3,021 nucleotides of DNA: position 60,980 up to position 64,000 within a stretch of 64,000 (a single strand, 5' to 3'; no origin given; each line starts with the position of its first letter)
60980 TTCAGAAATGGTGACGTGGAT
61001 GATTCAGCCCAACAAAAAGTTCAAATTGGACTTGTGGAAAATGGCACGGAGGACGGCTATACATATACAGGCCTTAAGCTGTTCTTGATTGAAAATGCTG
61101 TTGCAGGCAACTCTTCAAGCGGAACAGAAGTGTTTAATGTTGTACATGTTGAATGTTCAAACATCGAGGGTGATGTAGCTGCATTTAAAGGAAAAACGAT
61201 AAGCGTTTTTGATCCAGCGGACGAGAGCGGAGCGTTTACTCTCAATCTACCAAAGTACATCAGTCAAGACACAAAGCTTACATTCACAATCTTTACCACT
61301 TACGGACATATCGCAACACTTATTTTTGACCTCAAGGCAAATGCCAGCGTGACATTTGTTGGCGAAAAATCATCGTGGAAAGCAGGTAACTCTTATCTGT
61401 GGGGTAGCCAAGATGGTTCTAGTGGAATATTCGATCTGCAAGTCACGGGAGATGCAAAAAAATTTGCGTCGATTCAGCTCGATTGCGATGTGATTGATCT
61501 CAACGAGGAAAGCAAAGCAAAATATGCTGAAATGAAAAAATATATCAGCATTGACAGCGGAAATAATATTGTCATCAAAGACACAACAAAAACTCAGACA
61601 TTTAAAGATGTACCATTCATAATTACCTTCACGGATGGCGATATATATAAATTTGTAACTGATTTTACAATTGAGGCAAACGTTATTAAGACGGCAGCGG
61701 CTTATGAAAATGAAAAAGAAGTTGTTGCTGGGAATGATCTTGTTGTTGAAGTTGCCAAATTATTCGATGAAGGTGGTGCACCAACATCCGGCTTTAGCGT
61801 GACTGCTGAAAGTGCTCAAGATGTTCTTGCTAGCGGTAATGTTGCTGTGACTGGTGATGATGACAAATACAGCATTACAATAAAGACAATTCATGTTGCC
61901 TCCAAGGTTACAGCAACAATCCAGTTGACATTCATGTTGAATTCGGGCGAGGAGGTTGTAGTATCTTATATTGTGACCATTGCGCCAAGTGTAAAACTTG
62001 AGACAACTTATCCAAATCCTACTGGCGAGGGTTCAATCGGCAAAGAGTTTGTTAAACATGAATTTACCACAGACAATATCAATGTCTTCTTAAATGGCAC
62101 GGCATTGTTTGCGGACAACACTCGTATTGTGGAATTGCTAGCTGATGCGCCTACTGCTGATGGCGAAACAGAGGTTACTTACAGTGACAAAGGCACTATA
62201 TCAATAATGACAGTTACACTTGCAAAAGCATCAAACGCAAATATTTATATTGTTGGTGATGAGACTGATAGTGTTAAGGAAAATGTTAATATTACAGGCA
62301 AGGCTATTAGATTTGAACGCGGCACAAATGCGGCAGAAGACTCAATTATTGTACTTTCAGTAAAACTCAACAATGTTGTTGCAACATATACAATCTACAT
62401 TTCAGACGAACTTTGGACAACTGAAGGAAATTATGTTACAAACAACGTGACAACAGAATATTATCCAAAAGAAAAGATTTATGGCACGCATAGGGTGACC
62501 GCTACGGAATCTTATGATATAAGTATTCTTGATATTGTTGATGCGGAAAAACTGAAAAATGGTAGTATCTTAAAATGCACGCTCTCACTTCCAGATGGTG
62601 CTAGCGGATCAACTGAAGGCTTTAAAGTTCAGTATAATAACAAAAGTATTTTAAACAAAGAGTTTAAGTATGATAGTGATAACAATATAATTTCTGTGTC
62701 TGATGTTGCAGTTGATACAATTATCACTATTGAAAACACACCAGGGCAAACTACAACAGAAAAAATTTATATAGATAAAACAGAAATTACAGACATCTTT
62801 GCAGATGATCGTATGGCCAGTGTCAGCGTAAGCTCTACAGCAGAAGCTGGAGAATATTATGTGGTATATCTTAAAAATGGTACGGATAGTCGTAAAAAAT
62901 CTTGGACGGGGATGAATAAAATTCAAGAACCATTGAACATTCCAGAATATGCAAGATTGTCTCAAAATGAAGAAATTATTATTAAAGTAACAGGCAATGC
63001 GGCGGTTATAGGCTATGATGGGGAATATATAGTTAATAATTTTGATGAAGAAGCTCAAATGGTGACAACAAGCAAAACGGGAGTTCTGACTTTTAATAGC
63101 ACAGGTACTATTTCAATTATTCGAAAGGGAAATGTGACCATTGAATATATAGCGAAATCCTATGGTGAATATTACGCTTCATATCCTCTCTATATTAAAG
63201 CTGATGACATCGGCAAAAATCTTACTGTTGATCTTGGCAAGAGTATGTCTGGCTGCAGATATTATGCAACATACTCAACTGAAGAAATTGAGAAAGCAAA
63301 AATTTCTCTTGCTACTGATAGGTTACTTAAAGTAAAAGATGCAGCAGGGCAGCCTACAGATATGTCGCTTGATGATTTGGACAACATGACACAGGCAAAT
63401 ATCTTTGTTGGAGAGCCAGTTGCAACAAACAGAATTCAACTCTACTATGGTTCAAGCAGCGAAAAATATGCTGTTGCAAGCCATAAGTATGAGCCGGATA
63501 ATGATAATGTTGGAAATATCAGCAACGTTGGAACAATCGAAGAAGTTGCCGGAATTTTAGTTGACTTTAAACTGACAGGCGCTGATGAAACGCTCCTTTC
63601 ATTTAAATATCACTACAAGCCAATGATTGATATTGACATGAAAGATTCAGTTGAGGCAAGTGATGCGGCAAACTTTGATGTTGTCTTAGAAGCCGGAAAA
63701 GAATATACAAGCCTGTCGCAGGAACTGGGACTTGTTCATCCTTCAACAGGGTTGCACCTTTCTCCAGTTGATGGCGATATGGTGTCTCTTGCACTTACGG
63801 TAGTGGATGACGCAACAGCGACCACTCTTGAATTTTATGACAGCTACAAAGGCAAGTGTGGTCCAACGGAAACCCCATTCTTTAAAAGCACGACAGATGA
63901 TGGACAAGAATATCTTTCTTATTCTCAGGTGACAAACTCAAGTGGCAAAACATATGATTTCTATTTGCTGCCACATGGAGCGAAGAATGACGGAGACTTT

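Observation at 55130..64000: Second giant ORF missed by the ORF track: at least 2,957 codons open to the window edge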

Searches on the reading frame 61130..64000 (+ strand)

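Call 7: search_protein_families(library=pfam, proteins=[window:61130-64000:+], max_evalue=1)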
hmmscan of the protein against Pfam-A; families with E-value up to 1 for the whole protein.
window:61130-64000:+ (957 aa): 2 families
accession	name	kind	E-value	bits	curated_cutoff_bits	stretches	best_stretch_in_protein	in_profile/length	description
PF05593.20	RHS_repeat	-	0.0041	17.9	22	1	728-755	3-30/38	RHS Repeat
PF13753.12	SWM_repeat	-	0.55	11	27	0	236-280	38-81/86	Putative flagellar system-associated repeat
